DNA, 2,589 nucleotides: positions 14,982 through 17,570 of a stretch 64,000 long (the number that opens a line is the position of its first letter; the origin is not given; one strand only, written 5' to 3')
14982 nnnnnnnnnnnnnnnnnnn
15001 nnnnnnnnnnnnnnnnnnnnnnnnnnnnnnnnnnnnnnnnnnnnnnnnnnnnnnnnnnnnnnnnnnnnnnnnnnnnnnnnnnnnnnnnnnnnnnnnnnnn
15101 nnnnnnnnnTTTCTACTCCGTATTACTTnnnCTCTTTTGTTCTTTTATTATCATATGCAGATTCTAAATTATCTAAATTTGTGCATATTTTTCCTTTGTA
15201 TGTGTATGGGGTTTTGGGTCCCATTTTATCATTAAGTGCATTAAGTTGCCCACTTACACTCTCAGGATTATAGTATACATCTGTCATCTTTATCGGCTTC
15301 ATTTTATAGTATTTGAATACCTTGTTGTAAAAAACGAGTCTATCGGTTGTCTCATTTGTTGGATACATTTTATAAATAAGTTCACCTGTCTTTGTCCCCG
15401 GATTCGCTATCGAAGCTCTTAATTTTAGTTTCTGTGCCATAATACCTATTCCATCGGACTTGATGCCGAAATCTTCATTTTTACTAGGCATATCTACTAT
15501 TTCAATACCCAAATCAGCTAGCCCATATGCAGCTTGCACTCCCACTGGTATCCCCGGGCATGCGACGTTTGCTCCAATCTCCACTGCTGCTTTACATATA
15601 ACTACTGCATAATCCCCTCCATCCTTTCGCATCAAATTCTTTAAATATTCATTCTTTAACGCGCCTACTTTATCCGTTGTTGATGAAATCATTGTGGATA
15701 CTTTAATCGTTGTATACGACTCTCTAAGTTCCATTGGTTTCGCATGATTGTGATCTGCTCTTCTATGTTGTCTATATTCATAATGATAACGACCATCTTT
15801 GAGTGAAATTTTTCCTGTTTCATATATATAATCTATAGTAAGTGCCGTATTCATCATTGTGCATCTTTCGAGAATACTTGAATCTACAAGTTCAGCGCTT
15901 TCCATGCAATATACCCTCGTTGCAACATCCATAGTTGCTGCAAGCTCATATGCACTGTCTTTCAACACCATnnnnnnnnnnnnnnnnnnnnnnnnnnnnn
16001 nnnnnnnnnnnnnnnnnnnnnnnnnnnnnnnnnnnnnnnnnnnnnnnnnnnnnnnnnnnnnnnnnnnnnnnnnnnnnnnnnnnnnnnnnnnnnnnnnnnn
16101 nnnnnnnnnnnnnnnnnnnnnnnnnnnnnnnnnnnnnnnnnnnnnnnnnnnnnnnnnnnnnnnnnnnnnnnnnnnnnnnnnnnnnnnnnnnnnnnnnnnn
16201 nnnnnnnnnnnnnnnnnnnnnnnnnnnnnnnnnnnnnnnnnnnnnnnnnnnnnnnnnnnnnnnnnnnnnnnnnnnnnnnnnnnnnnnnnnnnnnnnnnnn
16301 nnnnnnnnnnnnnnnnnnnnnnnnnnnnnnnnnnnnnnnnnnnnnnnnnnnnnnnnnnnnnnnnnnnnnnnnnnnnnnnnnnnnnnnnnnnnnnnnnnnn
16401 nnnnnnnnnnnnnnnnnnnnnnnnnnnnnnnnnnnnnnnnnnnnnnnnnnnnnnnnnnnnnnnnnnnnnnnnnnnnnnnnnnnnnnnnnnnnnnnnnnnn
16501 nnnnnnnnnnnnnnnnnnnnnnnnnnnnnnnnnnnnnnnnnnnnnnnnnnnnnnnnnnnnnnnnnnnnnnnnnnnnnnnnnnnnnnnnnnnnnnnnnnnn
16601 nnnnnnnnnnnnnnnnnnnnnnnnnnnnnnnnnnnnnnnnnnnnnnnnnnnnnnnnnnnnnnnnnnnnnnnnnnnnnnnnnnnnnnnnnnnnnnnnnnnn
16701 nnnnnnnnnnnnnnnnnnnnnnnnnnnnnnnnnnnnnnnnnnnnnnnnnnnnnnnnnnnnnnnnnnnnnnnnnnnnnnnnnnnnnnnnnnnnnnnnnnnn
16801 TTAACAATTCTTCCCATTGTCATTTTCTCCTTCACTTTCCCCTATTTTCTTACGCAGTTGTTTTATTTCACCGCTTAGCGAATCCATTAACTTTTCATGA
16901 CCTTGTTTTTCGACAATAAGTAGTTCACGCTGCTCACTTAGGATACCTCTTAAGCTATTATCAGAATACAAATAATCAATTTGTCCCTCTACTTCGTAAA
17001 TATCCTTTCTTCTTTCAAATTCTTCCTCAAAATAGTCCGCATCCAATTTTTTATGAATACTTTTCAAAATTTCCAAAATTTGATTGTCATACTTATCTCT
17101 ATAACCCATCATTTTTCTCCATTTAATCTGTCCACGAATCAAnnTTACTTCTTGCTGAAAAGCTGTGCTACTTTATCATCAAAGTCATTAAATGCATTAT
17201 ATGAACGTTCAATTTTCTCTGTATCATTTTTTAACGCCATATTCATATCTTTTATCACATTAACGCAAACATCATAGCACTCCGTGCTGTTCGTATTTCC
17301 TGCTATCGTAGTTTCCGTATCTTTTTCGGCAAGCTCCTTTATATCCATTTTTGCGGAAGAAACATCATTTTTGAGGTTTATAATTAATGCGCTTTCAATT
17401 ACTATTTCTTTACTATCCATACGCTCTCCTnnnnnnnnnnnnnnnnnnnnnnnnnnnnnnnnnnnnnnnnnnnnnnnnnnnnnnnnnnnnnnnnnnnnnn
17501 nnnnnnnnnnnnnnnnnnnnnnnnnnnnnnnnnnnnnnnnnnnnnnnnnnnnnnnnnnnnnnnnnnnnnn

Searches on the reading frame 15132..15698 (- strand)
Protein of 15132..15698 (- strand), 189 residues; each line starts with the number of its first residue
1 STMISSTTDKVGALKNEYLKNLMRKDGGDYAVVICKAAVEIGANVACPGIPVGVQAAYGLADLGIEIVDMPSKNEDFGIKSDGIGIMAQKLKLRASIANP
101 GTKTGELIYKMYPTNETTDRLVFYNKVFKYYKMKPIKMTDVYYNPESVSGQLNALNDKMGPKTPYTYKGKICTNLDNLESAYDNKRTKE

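Call 24: find_homologous_proteins(query=window:15132-15698:-, max_evalue=0.001)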
Query window:15132-15698:- (189 aa): 4 proteins with E <= 0.001 among 30 candidates.
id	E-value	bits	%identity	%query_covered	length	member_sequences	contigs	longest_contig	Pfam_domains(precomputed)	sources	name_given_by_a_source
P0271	5.5e-56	207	58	96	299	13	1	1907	-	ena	-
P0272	9.4e-55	203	54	99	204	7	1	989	-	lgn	-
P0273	3.5e-49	185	55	94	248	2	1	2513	-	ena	-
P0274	1.2e-31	128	95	34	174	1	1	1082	-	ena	-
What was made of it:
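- Tried and rejected: The first homolog search with the toxin C-terminus alone returned only 4 proteins and missed the species' own toxins (call 24).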

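Call 58: find_encoding_contigs(protein=P0273, flank=5000, max_places=4)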
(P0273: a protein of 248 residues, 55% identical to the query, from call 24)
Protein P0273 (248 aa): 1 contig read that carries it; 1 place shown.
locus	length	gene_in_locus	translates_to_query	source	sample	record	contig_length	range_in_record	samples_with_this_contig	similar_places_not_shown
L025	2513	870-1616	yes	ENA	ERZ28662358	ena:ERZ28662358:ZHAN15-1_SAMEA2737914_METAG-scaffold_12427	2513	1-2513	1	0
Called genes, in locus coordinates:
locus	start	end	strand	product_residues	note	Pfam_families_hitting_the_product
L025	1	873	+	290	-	?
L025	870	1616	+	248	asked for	-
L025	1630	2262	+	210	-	-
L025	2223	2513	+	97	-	?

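Call 59: find_encoding_contigs(protein=P0271, flank=5000, max_places=4)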
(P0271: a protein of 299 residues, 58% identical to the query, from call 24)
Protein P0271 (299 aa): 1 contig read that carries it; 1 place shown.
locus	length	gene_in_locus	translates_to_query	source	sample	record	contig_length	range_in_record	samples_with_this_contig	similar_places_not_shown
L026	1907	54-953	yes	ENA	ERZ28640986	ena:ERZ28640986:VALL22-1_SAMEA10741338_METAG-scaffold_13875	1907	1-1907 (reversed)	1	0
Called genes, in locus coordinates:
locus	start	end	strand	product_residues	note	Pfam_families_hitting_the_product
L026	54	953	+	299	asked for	-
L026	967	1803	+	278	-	PF23952:LRR_EndoS (faint)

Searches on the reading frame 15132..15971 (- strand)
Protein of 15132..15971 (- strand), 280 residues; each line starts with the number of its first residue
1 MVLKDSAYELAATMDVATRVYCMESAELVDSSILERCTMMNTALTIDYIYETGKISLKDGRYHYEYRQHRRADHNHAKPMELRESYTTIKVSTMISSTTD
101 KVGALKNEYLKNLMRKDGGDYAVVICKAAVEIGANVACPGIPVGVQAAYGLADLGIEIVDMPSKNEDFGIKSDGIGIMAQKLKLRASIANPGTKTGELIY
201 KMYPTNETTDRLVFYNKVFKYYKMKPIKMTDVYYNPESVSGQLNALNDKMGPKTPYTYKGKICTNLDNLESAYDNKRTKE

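Call 39: predict_structure(alignment_id=A4)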
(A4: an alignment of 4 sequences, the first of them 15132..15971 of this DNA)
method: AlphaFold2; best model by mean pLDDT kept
length: 280 residues; sequences in the alignment: 4
mean_pLDDT: 42.2   pTM: 0.33
mean pLDDT of the five models: 42.2, 41.9, 41.4, 41.0, 40.8
residues with pLDDT >= 90: 6; 70-90: 49; 50-70: 20; < 50: 205
segments of 3 or more residues with pLDDT < 50: 1-202
pLDDT, mean of each block of 10 residues (from residue 1): 24 24 23 24 23 26 25 25 22 25 26 30 40 33 39 41 28 31 31 37 56 86 84 65 84 84 83 63
secondary structure, 60 per line:
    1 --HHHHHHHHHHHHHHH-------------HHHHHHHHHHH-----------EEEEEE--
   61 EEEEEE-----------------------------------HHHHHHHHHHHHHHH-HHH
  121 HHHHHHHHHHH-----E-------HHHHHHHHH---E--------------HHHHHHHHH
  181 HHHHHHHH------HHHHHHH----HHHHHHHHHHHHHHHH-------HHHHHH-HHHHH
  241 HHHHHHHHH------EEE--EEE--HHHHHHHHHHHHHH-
elements in order: H3-17 H31-41 E53-58 E61-66 H102-116 H118-131 H145-153 H172-188 H195-201 H206-221 H229-234 H236-249 E256-258 E261-263 H266-279
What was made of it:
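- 15129..16835 (-): LXG-type polymorphic toxin (568 aa from GTG; called as 562-564 aa from internal ATGs in other strains). It has a conserved N-terminal secretion region and a divergent C-terminal domain of unknown type from about residue 320. AF2 model poor, pLDDT 42 (call 39).
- On T7SSb LXG polymorphic toxin-immunity module: The structure-prediction tool takes one chain only, and the toxin model was poor (call 39).
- Tried and rejected: The AF2 model on a four-sequence alignment had pLDDT 42, so I did not run a fold search on it (call 39).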

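Call 56: search_solved_structures(query=A4, max_evalue=10)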
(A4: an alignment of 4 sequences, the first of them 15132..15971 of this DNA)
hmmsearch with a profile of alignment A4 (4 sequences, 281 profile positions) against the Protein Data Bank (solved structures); distinct sequences matched with E-value up to 10: 0.

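Call 57: search_protein_families(library=pfam, alignment_id=A4, max_evalue=10)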
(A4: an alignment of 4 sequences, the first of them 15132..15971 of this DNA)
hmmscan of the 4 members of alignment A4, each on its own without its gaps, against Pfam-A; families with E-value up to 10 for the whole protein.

A. member 1, window:15132-15971:- (280 aa): 1 family
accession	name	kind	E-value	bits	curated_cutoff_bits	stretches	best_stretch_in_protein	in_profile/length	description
PF24979.1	Death_EDAR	-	0.18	12.2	27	1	166-202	22-58/74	EDAR death domain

B. families by the number of members that match (of 4 scanned): 2 families
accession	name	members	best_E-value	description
PF02920.21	Integrase_DNA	1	0.0022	DNA binding domain of tn916 integrase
PF24979.1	Death_EDAR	1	0.18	EDAR death domain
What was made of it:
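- The toxin C-terminal domain matches no known family and modelled poorly (calls 39, 56, 57).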

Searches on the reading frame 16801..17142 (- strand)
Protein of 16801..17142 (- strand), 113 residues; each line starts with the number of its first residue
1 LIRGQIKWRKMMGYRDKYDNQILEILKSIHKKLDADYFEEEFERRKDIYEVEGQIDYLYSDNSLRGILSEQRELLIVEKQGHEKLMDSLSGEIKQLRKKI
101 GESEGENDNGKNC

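Call 5: search_protein_families(library=pfam, proteins=[window:16801-17142:-], max_evalue=0.1)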
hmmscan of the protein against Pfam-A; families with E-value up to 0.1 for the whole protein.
window:16801-17142:- (113 aa): 0 families

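Call 12: search_protein_families(library=ncbifam, proteins=[window:16801-17142:-], max_evalue=0.1)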
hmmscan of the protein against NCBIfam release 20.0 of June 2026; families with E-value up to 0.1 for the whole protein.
window:16801-17142:- (113 aa): 1 family
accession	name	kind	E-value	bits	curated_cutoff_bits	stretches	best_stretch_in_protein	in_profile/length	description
NF041035.1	Rad50_Halo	equivalog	0.017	13.5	1000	1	16-109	183-276/883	DNA double-strand break repair ATPase Rad50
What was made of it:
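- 16801..17142 (-): Second small helical protein (102-113 aa) that overlaps the toxin start. Probable second targeting partner. No family match (calls 5, 12).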

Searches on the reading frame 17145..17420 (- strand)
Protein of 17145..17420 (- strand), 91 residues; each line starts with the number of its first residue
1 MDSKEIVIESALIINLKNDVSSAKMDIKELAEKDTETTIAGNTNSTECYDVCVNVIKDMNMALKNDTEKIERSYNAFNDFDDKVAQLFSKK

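Call 5: search_protein_families(library=pfam, proteins=[window:17145-17420:-], max_evalue=0.1)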
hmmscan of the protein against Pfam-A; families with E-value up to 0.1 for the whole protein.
window:17145-17420:- (91 aa): 0 families

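Call 12: search_protein_families(library=ncbifam, proteins=[window:17145-17420:-], max_evalue=0.1)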
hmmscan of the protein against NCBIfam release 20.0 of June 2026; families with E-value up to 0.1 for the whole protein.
window:17145-17420:- (91 aa): 2 families
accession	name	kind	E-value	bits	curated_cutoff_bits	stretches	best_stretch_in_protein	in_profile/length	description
TIGR04197.1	T7SS_SACOL2603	subfamily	1.6e-09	38.2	26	1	22-87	19-84/85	TIGR04197 family type VII secretion effector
NF002092.0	PRK00933.1-2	equivalog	0.0042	16.9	215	1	10-81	20-98/164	rRNA maturation protein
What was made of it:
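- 17145..17420 (-): Small helical T7SS partner protein (91 aa). TIGR04197, 38.2 bits, above the cut-off of 26 (call 12).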
